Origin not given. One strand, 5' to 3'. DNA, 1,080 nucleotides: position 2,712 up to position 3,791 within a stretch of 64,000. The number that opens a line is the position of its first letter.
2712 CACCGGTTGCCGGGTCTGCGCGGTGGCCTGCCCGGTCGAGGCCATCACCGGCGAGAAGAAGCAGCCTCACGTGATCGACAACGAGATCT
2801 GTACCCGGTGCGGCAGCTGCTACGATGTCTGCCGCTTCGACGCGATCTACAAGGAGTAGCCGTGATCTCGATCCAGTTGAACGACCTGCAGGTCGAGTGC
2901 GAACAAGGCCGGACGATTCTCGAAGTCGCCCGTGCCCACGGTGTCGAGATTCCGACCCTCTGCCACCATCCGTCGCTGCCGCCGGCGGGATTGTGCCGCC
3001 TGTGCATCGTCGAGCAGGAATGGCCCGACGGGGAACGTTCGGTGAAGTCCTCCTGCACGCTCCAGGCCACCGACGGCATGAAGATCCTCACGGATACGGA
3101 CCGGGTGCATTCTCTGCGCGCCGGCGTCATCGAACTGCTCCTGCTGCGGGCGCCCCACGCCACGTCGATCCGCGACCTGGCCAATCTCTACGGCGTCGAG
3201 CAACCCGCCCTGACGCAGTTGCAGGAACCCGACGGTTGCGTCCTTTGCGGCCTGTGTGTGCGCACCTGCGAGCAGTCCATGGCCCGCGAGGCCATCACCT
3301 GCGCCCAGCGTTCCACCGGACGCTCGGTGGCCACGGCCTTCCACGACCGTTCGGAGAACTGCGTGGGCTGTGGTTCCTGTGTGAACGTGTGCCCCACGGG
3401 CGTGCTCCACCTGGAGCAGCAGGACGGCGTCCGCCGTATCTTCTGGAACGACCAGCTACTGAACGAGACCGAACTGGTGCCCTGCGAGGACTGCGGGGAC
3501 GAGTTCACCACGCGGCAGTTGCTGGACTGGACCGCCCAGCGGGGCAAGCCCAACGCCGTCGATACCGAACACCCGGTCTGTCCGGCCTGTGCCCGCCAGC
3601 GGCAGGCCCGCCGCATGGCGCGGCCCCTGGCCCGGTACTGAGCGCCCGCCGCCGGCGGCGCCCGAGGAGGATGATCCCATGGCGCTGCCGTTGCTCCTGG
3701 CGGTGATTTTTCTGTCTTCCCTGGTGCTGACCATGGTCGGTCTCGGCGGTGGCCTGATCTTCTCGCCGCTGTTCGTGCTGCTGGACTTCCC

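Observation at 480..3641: Orphan bifurcating-type NuoE/NuoF/truncated-NuoG module with no catalytic partner in cis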

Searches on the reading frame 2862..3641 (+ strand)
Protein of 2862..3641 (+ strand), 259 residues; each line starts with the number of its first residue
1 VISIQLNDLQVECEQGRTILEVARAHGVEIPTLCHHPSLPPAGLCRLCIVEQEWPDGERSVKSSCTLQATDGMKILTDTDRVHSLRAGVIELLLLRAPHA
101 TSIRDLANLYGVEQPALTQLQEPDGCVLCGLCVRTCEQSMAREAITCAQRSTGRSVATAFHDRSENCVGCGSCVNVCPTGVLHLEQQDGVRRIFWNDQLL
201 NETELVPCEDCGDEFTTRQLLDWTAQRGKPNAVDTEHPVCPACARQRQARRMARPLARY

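Call 7: search_protein_families(library=ncbifam, proteins=[window:2862-3641:+], max_evalue=0.001)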
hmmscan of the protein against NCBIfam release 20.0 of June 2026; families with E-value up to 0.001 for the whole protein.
window:2862-3641:+ (259 aa): 42 families (the best 25 are shown)
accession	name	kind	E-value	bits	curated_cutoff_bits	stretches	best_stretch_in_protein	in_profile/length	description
NF040763.1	FeFe_hydrog_A6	exception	6.2e-35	120.6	765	1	2-186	1-209/571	NADH-dependent [FeFe] hydrogenase, group A6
NF005745.0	PRK07569.1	equivalog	3.5e-29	101.8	333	2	3-103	5-102/238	bidirectional hydrogenase complex protein HoxU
TIGR01973.1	NuoG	equivalog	3e-25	89.1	470.05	1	4-99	1-93/606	NADH-quinone oxidoreductase subunit NuoG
NF040762.1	Hydr_FeFe_Clost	exception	1.5e-22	80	900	2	3-86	2-83/572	ferredoxin hydrogenase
NF006305.0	PRK08493.1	equivalog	7.3e-22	77.3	591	1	1-92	1-87/819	NADH-quinone oxidoreductase subunit G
NF005895.0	PRK07860.1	equivalog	5e-19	67.8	802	1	2-100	18-115/811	NADH-quinone oxidoreductase subunit G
NF009454.0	PRK12814.1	equivalog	9.5e-17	60.6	916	1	2-94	4-93/657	putative NADPH-dependent glutamate synthase small subunit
NF009053.0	PRK12387.1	subfamily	1.5e-09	37.9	204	1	121-251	35-166/180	formate hydrogenlyase complex iron-sulfur subunit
TIGR02512.1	FeFe_hydrog_A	subfamily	9.4e-09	34.6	405.95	1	124-193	7-76/375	[FeFe] hydrogenase, group A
NF006183.0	PRK08318.1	equivalog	6e-08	31.9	335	1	122-198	340-413/422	NAD-dependent dihydropyrimidine dehydrogenase subunit PreA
TIGR01971.1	NuoI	subfamily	3.6e-07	29.8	113.05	1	118-187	36-103/121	NADH-quinone oxidoreductase, chain I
TIGR02912.1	sulfite_red_C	equivalog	8.6e-07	28.3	324.1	1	122-183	167-219/314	sulfite reductase subunit C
NF040864.1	HgcB_ferredoxin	equivalog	3.5e-06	26.8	99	1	162-188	11-37/93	mercury methylation ferredoxin HgcB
NF045874.1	Vhu_polyferre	exception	5.5e-06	25.4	600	1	123-188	156-219/381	F420-non-reducing hydrogenase associated-polyferredoxin VhuB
NF043039.1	HgcAB_like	equivalog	1.3e-05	25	285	1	156-192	291-327/350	HgcAB-like fusion protein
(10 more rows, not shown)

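Call 8: search_solved_structures(query=window:2862-3641:+, max_evalue=0.01, show_alignments=3)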
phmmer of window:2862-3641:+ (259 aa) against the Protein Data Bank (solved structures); distinct sequences matched with E-value up to 0.01: 160 (the best 60 are shown).
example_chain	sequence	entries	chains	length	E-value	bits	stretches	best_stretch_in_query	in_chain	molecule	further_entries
9mqx_A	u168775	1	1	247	2.2e-42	148.6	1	6-250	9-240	NADH:ubiquinone oxidoreductase chain G-like protein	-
7vw6_A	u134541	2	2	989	4.1e-26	95.3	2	3-116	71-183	Formate dehydrogenase | Tungsten-containing formate dehydrogenase alpha subunit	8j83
7e5z_A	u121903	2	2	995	4.7e-26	95.1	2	3-116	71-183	Formate dehydrogenase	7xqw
8a6t_A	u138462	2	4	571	1.2e-23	87.1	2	1-95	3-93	Electron bifurcating hydrogenase subunit HydA1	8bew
8oh5_C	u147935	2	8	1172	7e-23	84.7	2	2-99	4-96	Formate dehydrogenase-O, major subunit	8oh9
9bov_A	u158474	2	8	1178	1.9e-22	83.2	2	2-95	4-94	Molybdopterin oxidoreductase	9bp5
7t2r_A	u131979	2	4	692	6.8e-22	81.4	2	13-99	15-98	NiFe hydrogenase subunit A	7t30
7q5y_A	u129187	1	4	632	9.8e-22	80.9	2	2-107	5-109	NADH dehydrogenase I chain G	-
7p5h_A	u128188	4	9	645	1.6e-21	80.2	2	15-95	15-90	Fe-hydrogenase, subunit alpha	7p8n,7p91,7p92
9wxb_B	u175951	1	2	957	5.2e-20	75.3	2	4-95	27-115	Formate dehydrogenase alpha subunit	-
6tg9_A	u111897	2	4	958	2.2e-19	73.2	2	5-95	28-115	Formate dehydrogenase subunit alpha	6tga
7q4v_A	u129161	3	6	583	3.7e-17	65.9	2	2-95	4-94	Iron hydrogenase HydA1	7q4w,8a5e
5xf9_B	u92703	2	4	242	3.1e-16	62.9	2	8-99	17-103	NAD-reducing hydrogenase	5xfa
7ar7_G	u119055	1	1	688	6.7e-16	61.8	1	7-104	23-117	NADH dehydrogenase [ubiquinone] iron-sulfur protein 1, mitochondrial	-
7a23_C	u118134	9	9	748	8.4e-16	61.5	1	7-104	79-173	75kDa | NADH dehydrogenase [ubiquinone] iron-sulfur protein 1, mitochondrial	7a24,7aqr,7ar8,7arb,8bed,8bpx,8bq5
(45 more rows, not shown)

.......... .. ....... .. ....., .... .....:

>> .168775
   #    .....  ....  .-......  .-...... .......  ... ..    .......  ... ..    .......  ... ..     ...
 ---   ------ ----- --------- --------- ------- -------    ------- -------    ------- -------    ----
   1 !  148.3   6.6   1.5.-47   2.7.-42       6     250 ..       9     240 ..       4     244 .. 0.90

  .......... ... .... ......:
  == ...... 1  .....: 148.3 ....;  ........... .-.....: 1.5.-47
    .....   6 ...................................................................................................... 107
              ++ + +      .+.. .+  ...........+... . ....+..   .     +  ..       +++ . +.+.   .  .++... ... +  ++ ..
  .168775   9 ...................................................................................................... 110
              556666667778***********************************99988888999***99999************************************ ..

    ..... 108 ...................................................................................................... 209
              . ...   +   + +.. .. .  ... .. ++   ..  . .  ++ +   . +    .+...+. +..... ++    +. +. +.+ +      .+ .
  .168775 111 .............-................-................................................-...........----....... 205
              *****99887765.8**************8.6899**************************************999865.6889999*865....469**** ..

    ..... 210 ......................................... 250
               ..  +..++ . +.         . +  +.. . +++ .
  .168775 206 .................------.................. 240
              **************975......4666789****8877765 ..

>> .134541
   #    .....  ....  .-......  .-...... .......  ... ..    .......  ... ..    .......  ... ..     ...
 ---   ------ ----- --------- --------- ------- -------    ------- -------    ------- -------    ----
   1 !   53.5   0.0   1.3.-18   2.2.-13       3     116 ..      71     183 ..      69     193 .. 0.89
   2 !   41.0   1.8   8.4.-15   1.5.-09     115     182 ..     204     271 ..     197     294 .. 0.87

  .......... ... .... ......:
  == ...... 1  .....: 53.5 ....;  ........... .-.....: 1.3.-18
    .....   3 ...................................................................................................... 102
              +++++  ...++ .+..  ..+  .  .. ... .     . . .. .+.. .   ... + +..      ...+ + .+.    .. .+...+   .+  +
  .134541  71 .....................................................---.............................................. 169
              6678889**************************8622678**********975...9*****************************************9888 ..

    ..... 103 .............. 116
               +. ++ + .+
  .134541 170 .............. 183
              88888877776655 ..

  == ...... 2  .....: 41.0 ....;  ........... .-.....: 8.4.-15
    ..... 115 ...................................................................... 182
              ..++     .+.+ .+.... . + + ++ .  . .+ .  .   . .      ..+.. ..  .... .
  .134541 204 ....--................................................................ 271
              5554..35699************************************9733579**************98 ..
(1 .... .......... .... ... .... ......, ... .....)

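Call 23: find_homologous_proteins(query=window:2862-3641:+, max_evalue=1e-10)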
Query window:2862-3641:+ (259 aa): 1886 proteins with E <= 1e-10 among 2378 candidates; the best 120 are listed.
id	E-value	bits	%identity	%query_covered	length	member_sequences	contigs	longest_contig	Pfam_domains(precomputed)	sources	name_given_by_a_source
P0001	2.0e-173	593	100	100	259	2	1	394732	PF14697.12,PF13510.12,PF12797.13,PF12837.13,PF00037.33,PF12838.13,PF13237.12,PF13187.12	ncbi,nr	ncbi:MAG: 4Fe-4S dicluster domain-containing protein [bacterium]|nr:4Fe-4S dicluster domain-containi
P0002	1.4e-134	466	78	100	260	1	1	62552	PF14697.12,PF13510.12,PF12797.13,PF12837.13,PF00037.33,PF12838.13,PF13237.12,PF13183.12,PF13187.12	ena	-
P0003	8.2e-126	437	75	100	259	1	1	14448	PF14697.12,PF13510.12,PF12837.13,PF00037.33,PF12838.13,PF13534.12,PF13187.12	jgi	jgi:bidirectional [NiFe] hydrogenase diaphorase subunit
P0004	5.9e-64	234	46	98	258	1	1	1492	PF14697.12,PF13510.12,PF00037.33,PF12838.13,PF13187.12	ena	-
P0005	1.9e-62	229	45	98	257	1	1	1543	PF14697.12,PF13510.12,PF00111.33,PF12838.13,PF13237.12,PF13183.12,PF13187.12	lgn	-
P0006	5.8e-59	218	42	96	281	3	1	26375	PF14697.12,PF13510.12,PF00037.33,PF12838.13,PF13237.12,PF13187.12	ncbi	-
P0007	5.2e-57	211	40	100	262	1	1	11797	PF14697.12,PF13510.12,PF00111.33,PF00037.33,PF12838.13,PF13534.12,PF13237.12,PF13183.12,PF13187.12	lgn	-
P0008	1.0e-56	210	40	99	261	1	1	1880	PF14697.12,PF13510.12,PF00037.33,PF12838.13,PF13534.12,PF22117.3,PF13187.12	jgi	jgi:bidirectional [NiFe] hydrogenase diaphorase subunit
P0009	7.0e-55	204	43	99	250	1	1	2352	PF14697.12,PF13510.12,PF12797.13,PF12837.13,PF00037.33,PF12838.13,PF13237.12,PF13187.12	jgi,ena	-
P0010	1.0e-54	204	40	99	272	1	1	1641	PF14697.12,PF13510.12,PF12797.13,PF00111.33,PF12837.13,PF00037.33,PF12838.13,PF22117.3,PF13237.12,PF13187.12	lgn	-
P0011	1.3e-54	204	38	99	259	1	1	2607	PF14697.12,PF13510.12,PF12797.13,PF12837.13,PF00037.33,PF13746.12,PF12838.13,PF13237.12,PF13187.12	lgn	-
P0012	1.9e-54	203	42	98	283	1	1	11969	PF14697.12,PF13510.12,PF00037.33,PF12838.13,PF13237.12,PF13187.12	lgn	-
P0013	1.1e-53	200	46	97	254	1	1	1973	PF14697.12,PF13510.12,PF12797.13,PF12837.13,PF00037.33,PF12838.13,PF13187.12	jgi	jgi:bidirectional [NiFe] hydrogenase diaphorase subunit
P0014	7.3e-53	198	43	98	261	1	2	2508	PF14697.12,PF13510.12,PF00111.33,PF12837.13,PF00037.33,PF12838.13,PF13237.12,PF13187.12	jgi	jgi:bidirectional [NiFe] hydrogenase diaphorase subunit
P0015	7.2e-52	195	44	94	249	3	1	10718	PF14697.12,PF13510.12,PF12797.13,PF12837.13,PF00037.33,PF12838.13,PF13237.12,PF13187.12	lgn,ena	-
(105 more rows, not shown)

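Call 24: find_encoding_contigs(protein=P0001, flank=10000, max_places=3)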
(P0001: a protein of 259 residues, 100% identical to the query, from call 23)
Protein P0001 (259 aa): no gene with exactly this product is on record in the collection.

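Call 25: find_encoding_contigs(protein=P0002, flank=10000, max_places=3)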
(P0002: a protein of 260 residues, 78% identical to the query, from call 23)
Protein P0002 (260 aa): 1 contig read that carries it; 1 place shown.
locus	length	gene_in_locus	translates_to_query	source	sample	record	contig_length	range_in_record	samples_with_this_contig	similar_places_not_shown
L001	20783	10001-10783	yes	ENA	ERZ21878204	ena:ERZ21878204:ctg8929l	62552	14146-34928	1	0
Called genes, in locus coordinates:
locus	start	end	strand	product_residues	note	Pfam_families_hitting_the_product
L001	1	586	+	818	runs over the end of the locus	PF08126:Propeptide_C25, PF01364:Peptidase_C25, PF13860:FlgD_ig (faint), PF03785:Peptidase_C25_C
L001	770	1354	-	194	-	-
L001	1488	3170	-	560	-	PF26800:DUF8269, PF01925:TauE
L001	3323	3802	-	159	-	-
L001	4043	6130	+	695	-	PF04879:Molybdop_Fe4S4, PF00384:Molybdopterin, PF01568:Molydop_binding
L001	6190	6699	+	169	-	PF12837:Fer4_6 (faint), PF12838:Fer4_7 (weak), PF13237:Fer4_10 (weak), PF13247:Fer4_11, PF12838:Fer4_7, PF13187:Fer4_9 (weak), PF00037:Fer4 (weak), PF12797:Fer4_2 (weak), +1 more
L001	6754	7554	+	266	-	PF13189:Cytidylate_kin2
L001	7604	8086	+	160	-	PF01257:2Fe-2S_thioredx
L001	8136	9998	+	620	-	PF01512:Complex1_51K, PF10589:NADH_4Fe-4S, PF00037:Fer4, PF12797:Fer4_2 (weak), PF12837:Fer4_6 (weak), PF12838:Fer4_7 (weak), PF13237:Fer4_10, PF14697:Fer4_21, +2 more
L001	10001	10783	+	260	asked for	PF13510:Fer2_4, PF14697:Fer4_21 (weak), PF12838:Fer4_7, PF13187:Fer4_9 (weak), PF00037:Fer4 (weak), PF12797:Fer4_2 (weak), PF12837:Fer4_6 (weak), PF13187:Fer4_9 (weak), +2 more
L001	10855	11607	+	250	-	PF01925:TauE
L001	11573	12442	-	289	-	PF13387:Lnb_N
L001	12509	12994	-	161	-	-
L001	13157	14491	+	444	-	PF08450:SGL (weak)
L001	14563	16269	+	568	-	PF08450:SGL (faint), PF01436:NHL (faint), PF21959:DUF6923 (faint), PF25174:Beta-prop_THOC3 (weak), PF24684:Vgb_lyase (weak), PF01841:Transglut_core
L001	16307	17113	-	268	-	PF14321:DUF4382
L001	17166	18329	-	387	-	PF07786:HGSNAT_cat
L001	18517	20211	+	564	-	PF00501:AMP-binding, PF13193:AMP-binding_C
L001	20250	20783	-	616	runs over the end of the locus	PF00251:Glyco_hydro_32N, PF22847:Glyco_hydro_43_rel (faint)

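Call 26: find_encoding_contigs(protein=P0003, flank=10000, max_places=3)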
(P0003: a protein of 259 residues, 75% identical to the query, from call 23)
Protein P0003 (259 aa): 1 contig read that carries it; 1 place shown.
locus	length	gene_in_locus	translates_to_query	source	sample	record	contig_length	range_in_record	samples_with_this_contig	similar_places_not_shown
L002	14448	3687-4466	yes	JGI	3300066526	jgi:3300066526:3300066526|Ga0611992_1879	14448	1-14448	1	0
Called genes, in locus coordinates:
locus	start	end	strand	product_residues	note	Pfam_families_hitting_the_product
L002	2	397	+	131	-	?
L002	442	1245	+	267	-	PF13189:Cytidylate_kin2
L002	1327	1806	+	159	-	PF01257:2Fe-2S_thioredx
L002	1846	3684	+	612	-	PF01512:Complex1_51K, PF10589:NADH_4Fe-4S, PF00037:Fer4 (weak), PF12838:Fer4_7 (weak), PF13187:Fer4_9 (weak), PF13237:Fer4_10 (weak), PF14697:Fer4_21, PF00037:Fer4 (weak), +1 more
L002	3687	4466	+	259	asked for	PF13510:Fer2_4, PF12837:Fer4_6 (faint), PF13534:Fer4_17 (faint), PF14697:Fer4_21 (weak), PF12838:Fer4_7, PF13187:Fer4_9 (weak), PF00037:Fer4 (weak)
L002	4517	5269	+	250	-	PF01925:TauE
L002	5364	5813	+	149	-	PF03473:MOSC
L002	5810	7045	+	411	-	PF03453:MoeA_N, PF00994:MoCF_biosynth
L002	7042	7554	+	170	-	PF03205:MobB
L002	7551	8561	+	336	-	PF04055:Radical_SAM, PF06463:Mob_synth_C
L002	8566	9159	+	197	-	PF12804:NTP_transf_3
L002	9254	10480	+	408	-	-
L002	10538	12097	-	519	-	-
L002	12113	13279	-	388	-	PF02771:Acyl-CoA_dh_N, PF02770:Acyl-CoA_dh_M, PF00441:Acyl-CoA_dh_1, PF08028:Acyl-CoA_dh_2 (weak)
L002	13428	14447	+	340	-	?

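Call 29: search_protein_families(library=ncbifam, proteins=[L001:4043-6130:+, L001:6190-6699:+, L001:6754-7554:+, L001:3323-3802:-, L001:1488-3170:-, L002:2-397:+], max_evalue=0.00001)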
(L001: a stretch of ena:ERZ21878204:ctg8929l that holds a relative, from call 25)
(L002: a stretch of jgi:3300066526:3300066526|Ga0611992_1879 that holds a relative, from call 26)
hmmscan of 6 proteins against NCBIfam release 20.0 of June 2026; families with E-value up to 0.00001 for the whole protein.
L001:4043-6130:+ (695 aa): 25 families
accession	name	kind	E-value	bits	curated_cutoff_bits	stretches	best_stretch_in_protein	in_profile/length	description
NF012032.0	PRK15488.1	equivalog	7e-165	550.1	694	2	4-515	42-560/759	thiosulfate reductase PhsA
TIGR01591.1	Fdh-alpha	equivalog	1.4e-64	218.4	666.25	1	9-647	2-641/672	formate dehydrogenase subunit alpha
TIGR02166.1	dmsA_ynfE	subfamily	4.9e-55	186.9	777.7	2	5-323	44-396/794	DMSO/selenate family reductase complex A subunit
NF047855.1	AssmNtatRedNasC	equivalog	8.9e-41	139.9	1100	2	5-289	20-308/708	assimilatory nitrate reductase catalytic subunit NasC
NF041783.2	mnquin_red_QrcB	equivalog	2.6e-40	138.3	440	2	4-324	51-365/695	menaquinone reductase molybdopterin-binding-like subunit QrcB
NF041714.1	arsenate_red_ArrA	equivalog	8e-40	136.7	1600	2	8-246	53-298/848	arsenate respiratory reductase molybdopterin-containing subunit ArrA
TIGR00509.1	bisC_fam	subfamily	1.5e-38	132.6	1017.55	1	201-648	216-706/772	molybdopterin guanine dinucleotide-containing S/N-oxide reductase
NF011566.1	PRK14990.1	exception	9.3e-37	126.4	1600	1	7-495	60-590/814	dimethylsulfoxide reductase subunit A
TIGR03479.1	DMSO_red_II_alp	subfamily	1.1e-33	116.4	984.75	2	44-241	105-304/913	molybdopterin-dependent oxidoreductase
NF041884.1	selenate_YnfF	exception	1.7e-31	108.9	1650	1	6-490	46-565/798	selenate/tellurate reductase subunit YnfF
NF041885.1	selenate_YnfE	exception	3.5e-31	107.8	1675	2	9-247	52-309/805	selenate/tellurate reductase subunit YnfE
NF011682.0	PRK15102.1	equivalog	3.3e-27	94.9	909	2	399-499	485-583/829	trimethylamine-N-oxide reductase TorA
TIGR02164.1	torA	equivalog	2.2e-26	92.3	1465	2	208-324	272-393/824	trimethylamine-N-oxide reductase TorA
NF010055.0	PRK13532.1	equivalog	1.7e-23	82.8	904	1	8-244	45-291/830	nitrate reductase catalytic subunit NapA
TIGR01706.1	NAPA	equivalog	1e-20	73.7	930.55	1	8-244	45-291/830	periplasmic nitrate reductase subunit alpha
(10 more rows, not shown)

L001:6190-6699:+ (169 aa): 24 families
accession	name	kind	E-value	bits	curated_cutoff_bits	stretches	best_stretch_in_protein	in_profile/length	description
TIGR02951.1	DMSO_dmsB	equivalog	4.2e-43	147.2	214.1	1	5-146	3-151/161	DMSO/selenate family reductase complex B subunit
NF008134.0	PRK10882.1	equivalog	3.5e-29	101.9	263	1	52-151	106-211/329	hydrogenase 2 operon protein HybA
TIGR03149.1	cyt_nit_nrfC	equivalog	7.4e-29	100.7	377.6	1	4-145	39-181/225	cytochrome c nitrite reductase Fe-S protein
NF045715.1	sulf_resp_HmcB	equivalog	4.3e-27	95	420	1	54-160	102-210/307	sulfate respiration complex iron-sulfur protein HmcB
NF011569.0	PRK14993.1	equivalog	8.2e-27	94.2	416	1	5-142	45-182/244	tetrathionate reductase subunit TtrB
TIGR01582.1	FDH-beta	equivalog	1.6e-26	93.1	334.7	1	58-146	92-180/283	formate dehydrogenase subunit beta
NF041715.1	arsenate_red_ArrB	equivalog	2.9e-25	89.2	450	1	8-110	7-107/233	arsenate respiratory reductase iron-sulfur subunit ArrB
NF038355.1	FDH3_beta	equivalog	1e-24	87.6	240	1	5-122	4-121/180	formate dehydrogenase FDH3 subunit beta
NF009408.0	PRK12769.1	equivalog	4e-23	81.4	1003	1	3-161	3-160/659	formate-dependent uric acid utilization protein AegA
TIGR03478.1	DMSO_red_II_bet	subfamily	6.1e-23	81.2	480.7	1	54-140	124-212/321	DMSO reductase family type II enzyme, iron-sulfur subunit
NF045797.1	DsrO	equivalog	1.8e-21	76.7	200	1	14-140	55-195/235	sulfate reduction electron transfer complex DsrMKJOP subunit DsrO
NF009451.0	PRK12809.1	equivalog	4.9e-19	68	1154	1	7-162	6-153/639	formate-dependent uric acid utilization protein YgfT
NF045766.1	PhenlGlyoxDHPadI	equivalog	1e-18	67.3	700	1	5-151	6-141/443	NADH-dependent phenylglyoxylate dehydrogenase subunit beta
NF042979.1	EthbenzDh_ebdB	equivalog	1.3e-18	67.1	740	1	54-139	148-233/354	ethylbenzene dehydrogenase subunit beta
NF007382.0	PRK09898.1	equivalog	2.9e-18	66.2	213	1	10-151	65-206/208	ferredoxin-like protein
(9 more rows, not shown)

L001:6754-7554:+ (266 aa): 0 families

L001:3323-3802:- (159 aa): 0 families

L001:1488-3170:- (560 aa): 1 family
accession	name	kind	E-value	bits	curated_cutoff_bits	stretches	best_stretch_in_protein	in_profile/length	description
NF040961.1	MamO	equivalog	1.3e-07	30.4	800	1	346-553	450-647/648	magnetosome protein MamO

L002:2-397:+ (131 aa): 18 families
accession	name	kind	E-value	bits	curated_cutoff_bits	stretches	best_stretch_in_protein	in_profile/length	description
TIGR02951.1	DMSO_dmsB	equivalog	3.6e-35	121.4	214.1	1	16-118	59-158/161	DMSO/selenate family reductase complex B subunit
NF008134.0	PRK10882.1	equivalog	3.8e-28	98.5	263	1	14-117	106-216/329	hydrogenase 2 operon protein HybA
TIGR01582.1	FDH-beta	equivalog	2.6e-23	82.5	334.7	1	20-116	92-188/283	formate dehydrogenase subunit beta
TIGR03478.1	DMSO_red_II_bet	subfamily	6.6e-22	77.8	480.7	1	15-102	123-212/321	DMSO reductase family type II enzyme, iron-sulfur subunit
TIGR03149.1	cyt_nit_nrfC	equivalog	1e-21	77.3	377.6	1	15-106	88-180/225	cytochrome c nitrite reductase Fe-S protein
NF045715.1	sulf_resp_HmcB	equivalog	1.2e-21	77.2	420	1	16-122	102-210/307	sulfate respiration complex iron-sulfur protein HmcB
NF011569.0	PRK14993.1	equivalog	2.3e-21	76.4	416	1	19-104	96-182/244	tetrathionate reductase subunit TtrB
NF045797.1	DsrO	equivalog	8.8e-21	74.4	200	1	17-102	99-195/235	sulfate reduction electron transfer complex DsrMKJOP subunit DsrO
NF045766.1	PhenlGlyoxDHPadI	equivalog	3e-20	72.4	700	1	8-113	42-141/443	NADH-dependent phenylglyoxylate dehydrogenase subunit beta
NF041715.1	arsenate_red_ArrB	equivalog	1.3e-19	70.6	450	1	11-73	45-108/233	arsenate respiratory reductase iron-sulfur subunit ArrB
TIGR01660.1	narH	equivalog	3.9e-19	68.4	524.05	1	17-107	177-268/492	nitrate reductase subunit beta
NF009408.0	PRK12769.1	equivalog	1.1e-18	66.8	1003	1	20-124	55-161/659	formate-dependent uric acid utilization protein AegA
NF042979.1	EthbenzDh_ebdB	equivalog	1.4e-18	66.9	740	1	16-101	148-233/354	ethylbenzene dehydrogenase subunit beta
NF038355.1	FDH3_beta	equivalog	4.8e-17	62.6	240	1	10-84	43-121/180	formate dehydrogenase FDH3 subunit beta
NF007382.0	PRK09898.1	equivalog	4.2e-16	59.1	213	1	15-113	117-206/208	ferredoxin-like protein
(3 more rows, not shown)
